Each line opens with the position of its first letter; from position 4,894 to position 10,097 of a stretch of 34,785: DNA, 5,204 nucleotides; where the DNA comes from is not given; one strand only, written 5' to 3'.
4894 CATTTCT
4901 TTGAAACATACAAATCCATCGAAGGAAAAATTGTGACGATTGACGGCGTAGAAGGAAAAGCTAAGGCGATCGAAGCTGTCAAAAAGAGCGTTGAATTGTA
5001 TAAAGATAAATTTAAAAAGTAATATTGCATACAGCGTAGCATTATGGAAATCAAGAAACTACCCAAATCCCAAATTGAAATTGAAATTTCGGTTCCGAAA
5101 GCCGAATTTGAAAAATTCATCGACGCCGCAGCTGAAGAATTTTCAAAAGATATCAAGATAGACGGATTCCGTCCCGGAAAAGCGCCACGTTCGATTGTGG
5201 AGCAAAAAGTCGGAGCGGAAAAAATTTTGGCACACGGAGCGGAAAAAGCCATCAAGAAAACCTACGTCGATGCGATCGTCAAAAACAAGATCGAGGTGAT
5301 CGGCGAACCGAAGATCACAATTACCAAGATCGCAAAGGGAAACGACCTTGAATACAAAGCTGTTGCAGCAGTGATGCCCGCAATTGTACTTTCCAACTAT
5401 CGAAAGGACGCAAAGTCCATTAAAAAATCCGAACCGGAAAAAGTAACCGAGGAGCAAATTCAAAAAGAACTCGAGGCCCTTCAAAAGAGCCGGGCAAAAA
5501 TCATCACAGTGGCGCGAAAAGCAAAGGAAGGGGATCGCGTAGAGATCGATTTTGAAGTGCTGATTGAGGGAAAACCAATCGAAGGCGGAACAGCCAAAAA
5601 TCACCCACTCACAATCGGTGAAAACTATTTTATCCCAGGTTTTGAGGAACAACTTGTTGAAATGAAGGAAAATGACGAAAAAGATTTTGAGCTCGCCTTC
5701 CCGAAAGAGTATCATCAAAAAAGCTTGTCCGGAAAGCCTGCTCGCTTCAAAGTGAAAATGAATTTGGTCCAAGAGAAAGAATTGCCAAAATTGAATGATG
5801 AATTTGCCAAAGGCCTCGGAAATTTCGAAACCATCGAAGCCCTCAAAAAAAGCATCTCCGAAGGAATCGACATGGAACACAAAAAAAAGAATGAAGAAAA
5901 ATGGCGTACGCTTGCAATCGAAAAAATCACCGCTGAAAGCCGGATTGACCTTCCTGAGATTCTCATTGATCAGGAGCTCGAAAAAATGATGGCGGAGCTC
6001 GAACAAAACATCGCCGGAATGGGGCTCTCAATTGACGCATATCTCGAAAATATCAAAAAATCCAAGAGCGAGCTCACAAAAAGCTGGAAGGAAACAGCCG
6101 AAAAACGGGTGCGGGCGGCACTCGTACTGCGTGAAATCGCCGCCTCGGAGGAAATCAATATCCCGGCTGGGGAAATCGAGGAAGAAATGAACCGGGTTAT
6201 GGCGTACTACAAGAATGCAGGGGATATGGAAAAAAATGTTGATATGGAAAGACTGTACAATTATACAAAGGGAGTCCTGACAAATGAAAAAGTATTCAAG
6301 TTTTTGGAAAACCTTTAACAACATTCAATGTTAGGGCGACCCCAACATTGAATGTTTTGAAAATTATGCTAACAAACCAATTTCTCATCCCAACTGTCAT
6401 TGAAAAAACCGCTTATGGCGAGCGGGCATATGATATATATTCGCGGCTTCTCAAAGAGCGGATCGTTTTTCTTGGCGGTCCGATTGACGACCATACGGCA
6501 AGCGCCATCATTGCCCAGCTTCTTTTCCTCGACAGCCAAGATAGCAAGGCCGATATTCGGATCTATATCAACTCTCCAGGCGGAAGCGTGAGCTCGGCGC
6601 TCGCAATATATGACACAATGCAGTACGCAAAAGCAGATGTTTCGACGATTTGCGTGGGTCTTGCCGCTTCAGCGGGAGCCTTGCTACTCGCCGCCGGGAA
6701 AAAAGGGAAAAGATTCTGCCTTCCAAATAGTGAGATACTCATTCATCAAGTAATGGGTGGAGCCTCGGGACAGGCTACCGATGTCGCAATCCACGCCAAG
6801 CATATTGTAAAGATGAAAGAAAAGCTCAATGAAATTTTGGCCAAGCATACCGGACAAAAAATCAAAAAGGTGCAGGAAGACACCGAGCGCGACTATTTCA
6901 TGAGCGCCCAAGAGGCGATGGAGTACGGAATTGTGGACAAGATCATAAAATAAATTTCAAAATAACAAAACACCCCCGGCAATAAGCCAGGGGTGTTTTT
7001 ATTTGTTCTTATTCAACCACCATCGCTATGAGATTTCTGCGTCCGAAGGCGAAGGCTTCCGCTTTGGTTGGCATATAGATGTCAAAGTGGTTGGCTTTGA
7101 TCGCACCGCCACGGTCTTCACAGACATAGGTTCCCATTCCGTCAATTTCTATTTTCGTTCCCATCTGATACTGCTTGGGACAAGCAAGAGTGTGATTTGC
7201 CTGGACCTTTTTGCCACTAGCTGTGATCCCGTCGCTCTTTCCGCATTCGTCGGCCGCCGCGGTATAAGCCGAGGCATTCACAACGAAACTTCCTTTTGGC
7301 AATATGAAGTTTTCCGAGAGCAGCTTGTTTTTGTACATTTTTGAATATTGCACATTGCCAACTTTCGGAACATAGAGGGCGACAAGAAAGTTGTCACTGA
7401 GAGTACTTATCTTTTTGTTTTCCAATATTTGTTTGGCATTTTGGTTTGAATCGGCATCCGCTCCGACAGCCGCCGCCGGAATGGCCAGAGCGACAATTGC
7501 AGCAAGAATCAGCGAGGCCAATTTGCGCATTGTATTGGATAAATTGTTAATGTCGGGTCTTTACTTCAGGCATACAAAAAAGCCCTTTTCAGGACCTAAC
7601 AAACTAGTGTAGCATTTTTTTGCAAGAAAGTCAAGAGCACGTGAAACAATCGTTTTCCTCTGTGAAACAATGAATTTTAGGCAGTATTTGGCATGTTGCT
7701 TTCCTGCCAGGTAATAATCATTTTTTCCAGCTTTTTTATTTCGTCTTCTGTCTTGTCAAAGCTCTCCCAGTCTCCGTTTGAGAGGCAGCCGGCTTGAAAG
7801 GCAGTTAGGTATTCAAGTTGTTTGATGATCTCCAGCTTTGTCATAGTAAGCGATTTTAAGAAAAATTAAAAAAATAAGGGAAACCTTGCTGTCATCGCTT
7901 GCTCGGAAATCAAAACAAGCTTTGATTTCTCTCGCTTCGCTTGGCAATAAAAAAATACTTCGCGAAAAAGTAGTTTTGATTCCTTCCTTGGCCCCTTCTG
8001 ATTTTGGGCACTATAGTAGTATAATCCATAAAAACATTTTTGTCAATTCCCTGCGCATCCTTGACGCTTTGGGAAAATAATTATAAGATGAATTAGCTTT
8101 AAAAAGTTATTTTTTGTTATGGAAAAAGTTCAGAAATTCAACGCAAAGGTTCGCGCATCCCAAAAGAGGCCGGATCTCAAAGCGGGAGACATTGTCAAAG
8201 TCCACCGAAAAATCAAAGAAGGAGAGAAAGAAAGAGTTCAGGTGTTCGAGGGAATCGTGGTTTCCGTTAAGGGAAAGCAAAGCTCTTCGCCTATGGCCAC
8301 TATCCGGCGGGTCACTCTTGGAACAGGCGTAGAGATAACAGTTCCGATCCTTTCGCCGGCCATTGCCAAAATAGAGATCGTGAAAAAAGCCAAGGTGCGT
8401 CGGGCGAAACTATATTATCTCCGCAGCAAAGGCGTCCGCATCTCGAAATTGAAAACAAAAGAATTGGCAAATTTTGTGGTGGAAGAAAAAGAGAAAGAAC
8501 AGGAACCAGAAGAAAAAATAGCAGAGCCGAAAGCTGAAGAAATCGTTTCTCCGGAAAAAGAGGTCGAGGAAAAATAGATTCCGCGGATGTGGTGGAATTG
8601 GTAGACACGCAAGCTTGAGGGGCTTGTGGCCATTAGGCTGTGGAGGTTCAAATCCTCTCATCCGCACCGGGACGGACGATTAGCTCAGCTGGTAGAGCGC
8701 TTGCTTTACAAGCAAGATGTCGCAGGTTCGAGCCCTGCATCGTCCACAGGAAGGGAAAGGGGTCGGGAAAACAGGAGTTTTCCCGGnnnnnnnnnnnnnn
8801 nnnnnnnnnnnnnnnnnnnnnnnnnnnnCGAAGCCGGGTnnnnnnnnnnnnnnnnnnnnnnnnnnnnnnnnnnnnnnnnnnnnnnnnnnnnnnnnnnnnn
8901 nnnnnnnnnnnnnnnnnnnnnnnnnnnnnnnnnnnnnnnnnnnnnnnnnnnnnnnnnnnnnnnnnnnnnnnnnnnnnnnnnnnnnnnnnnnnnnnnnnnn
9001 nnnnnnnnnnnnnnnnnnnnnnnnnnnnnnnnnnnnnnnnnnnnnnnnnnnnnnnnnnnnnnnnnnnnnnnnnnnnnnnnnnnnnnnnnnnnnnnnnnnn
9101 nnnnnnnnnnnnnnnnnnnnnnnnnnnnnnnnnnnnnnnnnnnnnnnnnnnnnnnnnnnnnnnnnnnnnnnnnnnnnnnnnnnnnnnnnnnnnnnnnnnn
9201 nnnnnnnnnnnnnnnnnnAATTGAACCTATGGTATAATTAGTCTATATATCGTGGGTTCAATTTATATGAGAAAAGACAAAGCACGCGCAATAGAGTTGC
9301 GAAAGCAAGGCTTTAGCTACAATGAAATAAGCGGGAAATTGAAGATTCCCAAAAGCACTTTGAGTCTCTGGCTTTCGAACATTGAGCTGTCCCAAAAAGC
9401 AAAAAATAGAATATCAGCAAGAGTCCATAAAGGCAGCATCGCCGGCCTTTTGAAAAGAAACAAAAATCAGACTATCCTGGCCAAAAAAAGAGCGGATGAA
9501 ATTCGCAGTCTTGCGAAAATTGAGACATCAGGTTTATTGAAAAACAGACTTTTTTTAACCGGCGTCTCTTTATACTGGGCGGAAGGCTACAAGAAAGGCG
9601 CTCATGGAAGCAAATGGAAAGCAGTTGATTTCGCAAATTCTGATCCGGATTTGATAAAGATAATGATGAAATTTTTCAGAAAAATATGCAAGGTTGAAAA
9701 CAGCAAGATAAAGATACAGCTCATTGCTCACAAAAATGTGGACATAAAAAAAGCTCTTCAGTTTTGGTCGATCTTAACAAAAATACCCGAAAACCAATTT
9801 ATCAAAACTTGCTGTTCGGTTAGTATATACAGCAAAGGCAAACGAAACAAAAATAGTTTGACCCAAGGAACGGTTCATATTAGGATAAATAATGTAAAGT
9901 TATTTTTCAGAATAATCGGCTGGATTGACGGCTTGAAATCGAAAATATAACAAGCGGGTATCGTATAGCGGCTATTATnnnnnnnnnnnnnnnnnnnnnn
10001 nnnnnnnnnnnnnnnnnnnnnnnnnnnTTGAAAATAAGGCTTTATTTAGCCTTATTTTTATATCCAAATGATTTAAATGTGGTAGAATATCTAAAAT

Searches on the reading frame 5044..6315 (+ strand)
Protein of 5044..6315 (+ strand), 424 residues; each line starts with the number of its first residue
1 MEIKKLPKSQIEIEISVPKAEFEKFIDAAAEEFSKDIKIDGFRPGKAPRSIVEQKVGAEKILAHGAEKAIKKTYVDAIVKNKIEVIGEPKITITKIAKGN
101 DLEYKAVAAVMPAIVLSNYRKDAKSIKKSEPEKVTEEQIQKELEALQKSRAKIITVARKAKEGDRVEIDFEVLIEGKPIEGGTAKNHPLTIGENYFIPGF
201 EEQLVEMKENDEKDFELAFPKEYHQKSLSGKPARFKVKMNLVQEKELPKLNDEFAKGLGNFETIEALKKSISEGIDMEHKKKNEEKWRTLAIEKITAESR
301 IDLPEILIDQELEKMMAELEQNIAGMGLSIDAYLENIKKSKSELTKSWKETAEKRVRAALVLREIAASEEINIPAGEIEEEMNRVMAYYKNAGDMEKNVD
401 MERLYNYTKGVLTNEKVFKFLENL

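Call 8: search_protein_families(library=pfam, max_evalue=0.01, proteins=[window:5044-6315:+])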
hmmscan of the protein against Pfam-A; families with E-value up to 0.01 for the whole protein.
window:5044-6315:+ (424 aa): 4 families
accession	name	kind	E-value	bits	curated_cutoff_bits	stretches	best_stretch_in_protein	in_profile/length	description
PF05697.18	Trigger_N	-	2.8e-32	112.4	22.2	1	2-146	4-144/144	Bacterial trigger factor protein (TF)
PF05698.19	Trigger_C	-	5e-24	85.6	22.7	1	263-421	1-160/162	Bacterial trigger factor protein (TF) C-terminus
PF00254.34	FKBP_C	-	3.6e-14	53.3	21.1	1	158-239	3-93/94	FKBP-type peptidyl-prolyl cis-trans isomerase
PF14817.11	HAUS5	-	0.0025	17.1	25.6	1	310-411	80-178/643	HAUS augmin-like complex subunit 5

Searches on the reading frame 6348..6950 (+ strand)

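Call 8: search_protein_families(library=pfam, max_evalue=0.01, proteins=[window:6348-6950:+])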
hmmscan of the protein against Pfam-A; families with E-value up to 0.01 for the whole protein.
window:6348-6950:+ (201 aa): 2 families
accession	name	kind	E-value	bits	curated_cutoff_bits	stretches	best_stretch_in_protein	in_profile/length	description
PF00574.28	CLP_protease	-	2.3e-84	282.2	20.2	1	24-201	3-180/182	Clp protease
PF25145.1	NfeD1b_N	-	0.00054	20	40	1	64-156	27-117/189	NfeD1b, N-terminal domain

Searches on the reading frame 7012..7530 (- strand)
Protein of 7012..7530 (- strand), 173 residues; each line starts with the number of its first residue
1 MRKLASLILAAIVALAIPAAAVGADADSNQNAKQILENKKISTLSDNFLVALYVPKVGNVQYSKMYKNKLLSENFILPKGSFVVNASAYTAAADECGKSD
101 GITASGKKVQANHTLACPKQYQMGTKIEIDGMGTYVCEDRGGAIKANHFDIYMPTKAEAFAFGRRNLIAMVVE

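Call 8: search_protein_families(library=pfam, max_evalue=0.01, proteins=[window:7012-7530:-])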
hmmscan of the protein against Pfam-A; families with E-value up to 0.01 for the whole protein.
window:7012-7530:- (173 aa): 1 family
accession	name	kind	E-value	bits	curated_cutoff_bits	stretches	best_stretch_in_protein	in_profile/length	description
PF06725.17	3D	-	1.2e-09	38.7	23.8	1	120-167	9-66/72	3D domain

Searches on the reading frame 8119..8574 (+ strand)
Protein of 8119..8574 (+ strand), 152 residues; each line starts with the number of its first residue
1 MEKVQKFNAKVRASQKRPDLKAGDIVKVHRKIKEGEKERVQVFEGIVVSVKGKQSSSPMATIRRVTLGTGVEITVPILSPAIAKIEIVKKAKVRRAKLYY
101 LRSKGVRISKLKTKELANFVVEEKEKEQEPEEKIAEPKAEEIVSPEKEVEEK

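Call 8: search_protein_families(library=pfam, max_evalue=0.01, proteins=[window:8119-8574:+])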
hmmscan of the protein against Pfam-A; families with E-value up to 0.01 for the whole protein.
window:8119-8574:+ (152 aa): 1 family
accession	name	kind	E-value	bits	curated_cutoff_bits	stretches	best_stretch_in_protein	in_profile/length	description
PF01245.26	Ribosomal_L19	-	9.5e-32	109.7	22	1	7-113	6-110/111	Ribosomal protein L19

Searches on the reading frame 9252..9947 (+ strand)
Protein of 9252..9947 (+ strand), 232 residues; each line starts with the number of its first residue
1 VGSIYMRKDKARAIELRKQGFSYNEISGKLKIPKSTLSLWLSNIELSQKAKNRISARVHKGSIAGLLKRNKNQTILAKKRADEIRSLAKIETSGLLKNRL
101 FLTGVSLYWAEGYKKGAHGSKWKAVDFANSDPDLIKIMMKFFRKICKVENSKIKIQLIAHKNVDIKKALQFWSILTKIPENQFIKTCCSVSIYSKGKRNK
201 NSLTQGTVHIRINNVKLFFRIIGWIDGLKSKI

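Call 8: search_protein_families(library=pfam, max_evalue=0.01, proteins=[window:9252-9947:+])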
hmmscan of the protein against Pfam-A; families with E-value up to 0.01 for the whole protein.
window:9252-9947:+ (232 aa): 2 families
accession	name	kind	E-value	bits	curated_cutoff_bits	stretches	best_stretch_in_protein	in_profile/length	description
PF13384.12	HTH_23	-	2.1e-06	27.8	24.6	1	8-43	5-40/50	Homeodomain-like domain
PF25787.1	HTH_SB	-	0.0002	21.5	43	1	11-37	13-39/53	Sleeping Beauty transposase HTH domain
